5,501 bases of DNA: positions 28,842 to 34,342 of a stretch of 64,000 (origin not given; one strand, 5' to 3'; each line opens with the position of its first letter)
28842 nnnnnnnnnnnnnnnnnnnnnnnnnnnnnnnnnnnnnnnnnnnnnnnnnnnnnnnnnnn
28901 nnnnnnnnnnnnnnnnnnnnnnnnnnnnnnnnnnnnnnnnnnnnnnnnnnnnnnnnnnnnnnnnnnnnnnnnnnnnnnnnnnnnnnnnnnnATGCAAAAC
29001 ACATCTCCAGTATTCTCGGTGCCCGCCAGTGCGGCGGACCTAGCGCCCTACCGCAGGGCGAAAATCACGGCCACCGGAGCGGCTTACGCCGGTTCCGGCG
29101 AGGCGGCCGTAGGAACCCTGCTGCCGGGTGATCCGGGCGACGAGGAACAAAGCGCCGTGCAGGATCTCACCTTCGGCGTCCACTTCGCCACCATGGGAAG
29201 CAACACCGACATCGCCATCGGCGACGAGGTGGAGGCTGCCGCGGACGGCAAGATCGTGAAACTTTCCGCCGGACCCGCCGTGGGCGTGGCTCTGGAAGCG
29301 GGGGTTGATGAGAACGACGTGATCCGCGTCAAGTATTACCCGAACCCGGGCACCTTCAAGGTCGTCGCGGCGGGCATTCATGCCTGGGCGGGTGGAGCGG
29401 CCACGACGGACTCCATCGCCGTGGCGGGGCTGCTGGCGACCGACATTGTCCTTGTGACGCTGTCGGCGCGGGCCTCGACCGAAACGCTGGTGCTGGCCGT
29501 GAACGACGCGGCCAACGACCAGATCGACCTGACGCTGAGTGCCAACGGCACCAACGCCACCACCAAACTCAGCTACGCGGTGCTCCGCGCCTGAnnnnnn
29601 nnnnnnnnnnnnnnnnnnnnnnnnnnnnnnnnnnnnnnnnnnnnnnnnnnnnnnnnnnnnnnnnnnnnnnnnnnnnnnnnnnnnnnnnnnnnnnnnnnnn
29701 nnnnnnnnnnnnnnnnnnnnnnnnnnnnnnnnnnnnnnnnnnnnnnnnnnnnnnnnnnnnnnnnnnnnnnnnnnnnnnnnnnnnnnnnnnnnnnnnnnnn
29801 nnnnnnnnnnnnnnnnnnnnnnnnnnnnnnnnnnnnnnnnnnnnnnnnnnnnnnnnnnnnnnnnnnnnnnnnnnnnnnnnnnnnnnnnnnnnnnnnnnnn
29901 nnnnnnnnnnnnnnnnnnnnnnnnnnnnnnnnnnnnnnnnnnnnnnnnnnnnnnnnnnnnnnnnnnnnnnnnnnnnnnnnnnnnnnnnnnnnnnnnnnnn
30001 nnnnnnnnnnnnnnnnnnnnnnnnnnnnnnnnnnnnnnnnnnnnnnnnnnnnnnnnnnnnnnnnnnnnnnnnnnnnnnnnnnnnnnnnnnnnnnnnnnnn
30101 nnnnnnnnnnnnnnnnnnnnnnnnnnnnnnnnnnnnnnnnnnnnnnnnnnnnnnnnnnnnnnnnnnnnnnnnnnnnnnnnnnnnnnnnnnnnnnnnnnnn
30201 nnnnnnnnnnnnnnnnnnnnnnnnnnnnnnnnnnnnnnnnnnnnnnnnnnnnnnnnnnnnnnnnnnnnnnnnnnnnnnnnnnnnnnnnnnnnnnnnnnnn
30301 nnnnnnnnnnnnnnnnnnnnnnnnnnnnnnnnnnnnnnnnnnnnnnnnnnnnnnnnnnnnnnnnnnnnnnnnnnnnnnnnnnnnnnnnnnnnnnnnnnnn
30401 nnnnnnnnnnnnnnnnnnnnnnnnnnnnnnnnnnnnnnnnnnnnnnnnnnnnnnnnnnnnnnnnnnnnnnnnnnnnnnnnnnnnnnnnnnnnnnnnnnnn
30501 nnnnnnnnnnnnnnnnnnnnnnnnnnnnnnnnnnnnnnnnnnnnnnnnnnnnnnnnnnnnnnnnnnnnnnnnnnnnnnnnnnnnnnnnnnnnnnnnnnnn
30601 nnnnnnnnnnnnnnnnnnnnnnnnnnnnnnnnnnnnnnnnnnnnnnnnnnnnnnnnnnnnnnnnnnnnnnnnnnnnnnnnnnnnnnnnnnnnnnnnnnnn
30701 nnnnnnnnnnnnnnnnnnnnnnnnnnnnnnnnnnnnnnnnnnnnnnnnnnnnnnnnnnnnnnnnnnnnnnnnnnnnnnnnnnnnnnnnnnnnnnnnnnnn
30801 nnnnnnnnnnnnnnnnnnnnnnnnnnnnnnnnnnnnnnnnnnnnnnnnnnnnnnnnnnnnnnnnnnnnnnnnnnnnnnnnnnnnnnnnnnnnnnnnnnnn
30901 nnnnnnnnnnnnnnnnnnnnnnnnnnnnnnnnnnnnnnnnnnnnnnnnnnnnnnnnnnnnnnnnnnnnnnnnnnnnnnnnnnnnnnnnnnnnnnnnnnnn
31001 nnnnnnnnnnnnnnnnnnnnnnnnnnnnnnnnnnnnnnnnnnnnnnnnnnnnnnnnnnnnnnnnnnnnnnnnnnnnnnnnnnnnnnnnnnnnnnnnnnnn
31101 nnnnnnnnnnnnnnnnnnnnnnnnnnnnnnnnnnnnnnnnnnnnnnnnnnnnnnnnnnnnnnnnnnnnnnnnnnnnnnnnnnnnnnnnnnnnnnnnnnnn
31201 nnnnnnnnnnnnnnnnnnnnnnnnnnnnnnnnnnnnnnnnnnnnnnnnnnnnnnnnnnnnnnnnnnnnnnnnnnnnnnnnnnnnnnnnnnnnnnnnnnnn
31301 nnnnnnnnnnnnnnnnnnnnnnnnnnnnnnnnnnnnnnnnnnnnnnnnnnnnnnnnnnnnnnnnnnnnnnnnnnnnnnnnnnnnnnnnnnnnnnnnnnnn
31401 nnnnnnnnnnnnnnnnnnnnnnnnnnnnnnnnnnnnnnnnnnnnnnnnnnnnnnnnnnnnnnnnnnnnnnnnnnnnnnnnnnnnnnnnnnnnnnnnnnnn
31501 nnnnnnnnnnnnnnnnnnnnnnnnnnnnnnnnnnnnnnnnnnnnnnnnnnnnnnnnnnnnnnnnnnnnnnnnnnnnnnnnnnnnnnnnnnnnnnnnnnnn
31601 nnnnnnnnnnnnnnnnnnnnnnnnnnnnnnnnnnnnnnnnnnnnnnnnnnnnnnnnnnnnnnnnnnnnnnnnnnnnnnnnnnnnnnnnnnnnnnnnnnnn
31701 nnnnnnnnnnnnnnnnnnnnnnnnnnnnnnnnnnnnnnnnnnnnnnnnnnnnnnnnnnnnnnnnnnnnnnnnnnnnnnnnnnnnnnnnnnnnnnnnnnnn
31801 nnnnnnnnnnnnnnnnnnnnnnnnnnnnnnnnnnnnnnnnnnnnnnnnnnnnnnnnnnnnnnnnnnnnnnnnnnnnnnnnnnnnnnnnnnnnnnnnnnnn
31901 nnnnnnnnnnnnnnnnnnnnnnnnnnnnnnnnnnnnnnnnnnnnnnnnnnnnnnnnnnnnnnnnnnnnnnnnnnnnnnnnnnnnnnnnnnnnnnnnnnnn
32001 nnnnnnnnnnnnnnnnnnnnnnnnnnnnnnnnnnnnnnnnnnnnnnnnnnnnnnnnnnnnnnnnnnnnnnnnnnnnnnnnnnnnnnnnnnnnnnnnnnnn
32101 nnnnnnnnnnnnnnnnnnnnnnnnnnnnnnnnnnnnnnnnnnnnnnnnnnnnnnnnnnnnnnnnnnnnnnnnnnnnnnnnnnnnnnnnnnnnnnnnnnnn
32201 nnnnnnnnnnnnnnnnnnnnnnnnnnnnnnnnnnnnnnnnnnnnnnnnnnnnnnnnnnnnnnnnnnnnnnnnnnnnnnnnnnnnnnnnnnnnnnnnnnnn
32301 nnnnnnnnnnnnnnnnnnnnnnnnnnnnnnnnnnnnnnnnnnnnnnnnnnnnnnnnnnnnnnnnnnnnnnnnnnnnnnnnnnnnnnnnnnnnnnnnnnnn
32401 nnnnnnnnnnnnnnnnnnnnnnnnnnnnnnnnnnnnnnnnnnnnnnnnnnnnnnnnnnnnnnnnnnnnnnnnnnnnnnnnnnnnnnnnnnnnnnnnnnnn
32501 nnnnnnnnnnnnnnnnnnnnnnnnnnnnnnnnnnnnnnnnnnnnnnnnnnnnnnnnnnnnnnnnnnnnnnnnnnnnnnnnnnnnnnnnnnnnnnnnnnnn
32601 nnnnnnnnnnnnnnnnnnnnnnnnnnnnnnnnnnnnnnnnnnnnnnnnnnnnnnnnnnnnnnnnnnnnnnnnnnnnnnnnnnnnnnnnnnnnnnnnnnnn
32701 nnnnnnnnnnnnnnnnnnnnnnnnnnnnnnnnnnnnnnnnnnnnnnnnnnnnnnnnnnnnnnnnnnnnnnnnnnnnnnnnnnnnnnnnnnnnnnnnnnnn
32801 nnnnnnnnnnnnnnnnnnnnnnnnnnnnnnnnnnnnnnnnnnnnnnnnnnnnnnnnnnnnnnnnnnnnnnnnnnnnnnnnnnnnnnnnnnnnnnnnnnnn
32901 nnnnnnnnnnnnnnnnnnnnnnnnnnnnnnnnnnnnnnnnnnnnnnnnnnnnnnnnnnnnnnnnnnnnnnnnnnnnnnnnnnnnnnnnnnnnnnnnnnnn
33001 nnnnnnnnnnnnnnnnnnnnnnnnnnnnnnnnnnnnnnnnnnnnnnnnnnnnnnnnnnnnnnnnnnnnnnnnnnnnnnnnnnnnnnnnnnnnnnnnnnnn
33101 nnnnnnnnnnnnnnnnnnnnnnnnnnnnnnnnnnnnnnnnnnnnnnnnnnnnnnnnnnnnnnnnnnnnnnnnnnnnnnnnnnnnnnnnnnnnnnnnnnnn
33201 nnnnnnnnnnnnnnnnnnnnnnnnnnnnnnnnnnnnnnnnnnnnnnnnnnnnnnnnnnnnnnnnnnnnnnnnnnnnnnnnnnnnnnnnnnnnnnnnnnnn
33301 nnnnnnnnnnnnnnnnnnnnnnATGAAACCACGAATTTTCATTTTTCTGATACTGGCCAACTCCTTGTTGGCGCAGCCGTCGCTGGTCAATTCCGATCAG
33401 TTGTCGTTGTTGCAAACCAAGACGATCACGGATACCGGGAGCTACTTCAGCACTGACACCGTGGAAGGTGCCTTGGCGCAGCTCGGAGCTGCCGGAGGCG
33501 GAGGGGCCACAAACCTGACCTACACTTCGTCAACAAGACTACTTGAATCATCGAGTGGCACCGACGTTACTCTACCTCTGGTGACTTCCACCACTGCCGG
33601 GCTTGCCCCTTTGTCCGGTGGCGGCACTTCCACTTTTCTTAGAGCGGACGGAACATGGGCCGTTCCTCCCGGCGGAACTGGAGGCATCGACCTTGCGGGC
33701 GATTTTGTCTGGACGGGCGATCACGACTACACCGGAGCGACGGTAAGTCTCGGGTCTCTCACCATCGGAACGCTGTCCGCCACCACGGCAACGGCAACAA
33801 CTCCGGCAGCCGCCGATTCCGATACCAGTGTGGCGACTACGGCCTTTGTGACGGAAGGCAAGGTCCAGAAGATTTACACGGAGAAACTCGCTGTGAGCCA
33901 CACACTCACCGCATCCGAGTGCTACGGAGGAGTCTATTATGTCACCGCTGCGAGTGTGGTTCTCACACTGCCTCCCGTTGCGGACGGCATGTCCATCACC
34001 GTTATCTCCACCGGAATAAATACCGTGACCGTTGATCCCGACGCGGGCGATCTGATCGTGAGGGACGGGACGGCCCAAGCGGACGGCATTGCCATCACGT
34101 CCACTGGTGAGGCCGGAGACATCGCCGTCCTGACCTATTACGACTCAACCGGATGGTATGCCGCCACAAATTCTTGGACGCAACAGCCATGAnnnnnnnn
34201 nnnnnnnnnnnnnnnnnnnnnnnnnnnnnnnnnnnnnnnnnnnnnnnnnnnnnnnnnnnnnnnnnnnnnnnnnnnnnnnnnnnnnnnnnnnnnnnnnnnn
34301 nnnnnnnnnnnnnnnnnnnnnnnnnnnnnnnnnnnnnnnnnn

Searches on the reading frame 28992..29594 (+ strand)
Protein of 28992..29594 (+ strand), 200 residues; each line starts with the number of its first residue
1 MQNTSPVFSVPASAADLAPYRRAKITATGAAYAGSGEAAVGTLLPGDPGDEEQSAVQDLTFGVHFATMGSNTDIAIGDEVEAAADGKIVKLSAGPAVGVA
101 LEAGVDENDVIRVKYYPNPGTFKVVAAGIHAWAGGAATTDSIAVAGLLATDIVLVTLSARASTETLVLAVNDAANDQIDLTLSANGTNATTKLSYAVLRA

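Call 26: search_protein_families(library=phrogs, proteins=[window:28992-29594:+], max_evalue=0.01)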
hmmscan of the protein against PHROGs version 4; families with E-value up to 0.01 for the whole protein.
window:28992-29594:+ (200 aa): 1 family
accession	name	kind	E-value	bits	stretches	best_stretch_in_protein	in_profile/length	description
phrog_673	-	head and packaging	9.7e-11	43.1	1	2-144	16-155/260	head scaffolding protein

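Call 27: search_protein_families(library=pfam, proteins=[window:28992-29594:+], max_evalue=0.01)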
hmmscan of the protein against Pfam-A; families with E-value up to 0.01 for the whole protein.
window:28992-29594:+ (200 aa): 0 families

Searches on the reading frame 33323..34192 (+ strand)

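Call 26: search_protein_families(library=phrogs, proteins=[window:33323-34192:+], max_evalue=0.01)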
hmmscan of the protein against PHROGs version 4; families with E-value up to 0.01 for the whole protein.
window:33323-34192:+ (289 aa): 2 families
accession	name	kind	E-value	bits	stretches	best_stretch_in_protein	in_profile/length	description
phrog_11518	-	tail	2.5e-07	30.3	1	151-284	409-541/812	tail fiber protein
phrog_4209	-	tail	0.00017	21.7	1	155-279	120-225/406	tail fiber protein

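Call 27: search_protein_families(library=pfam, proteins=[window:33323-34192:+], max_evalue=0.01)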
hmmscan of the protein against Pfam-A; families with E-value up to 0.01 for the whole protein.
window:33323-34192:+ (289 aa): 1 family
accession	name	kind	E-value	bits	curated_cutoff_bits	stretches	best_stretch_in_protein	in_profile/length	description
PF24107.1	DUF7382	-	0.008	16.5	27.4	0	244-269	39-64/65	Domain of unknown function (DUF7382)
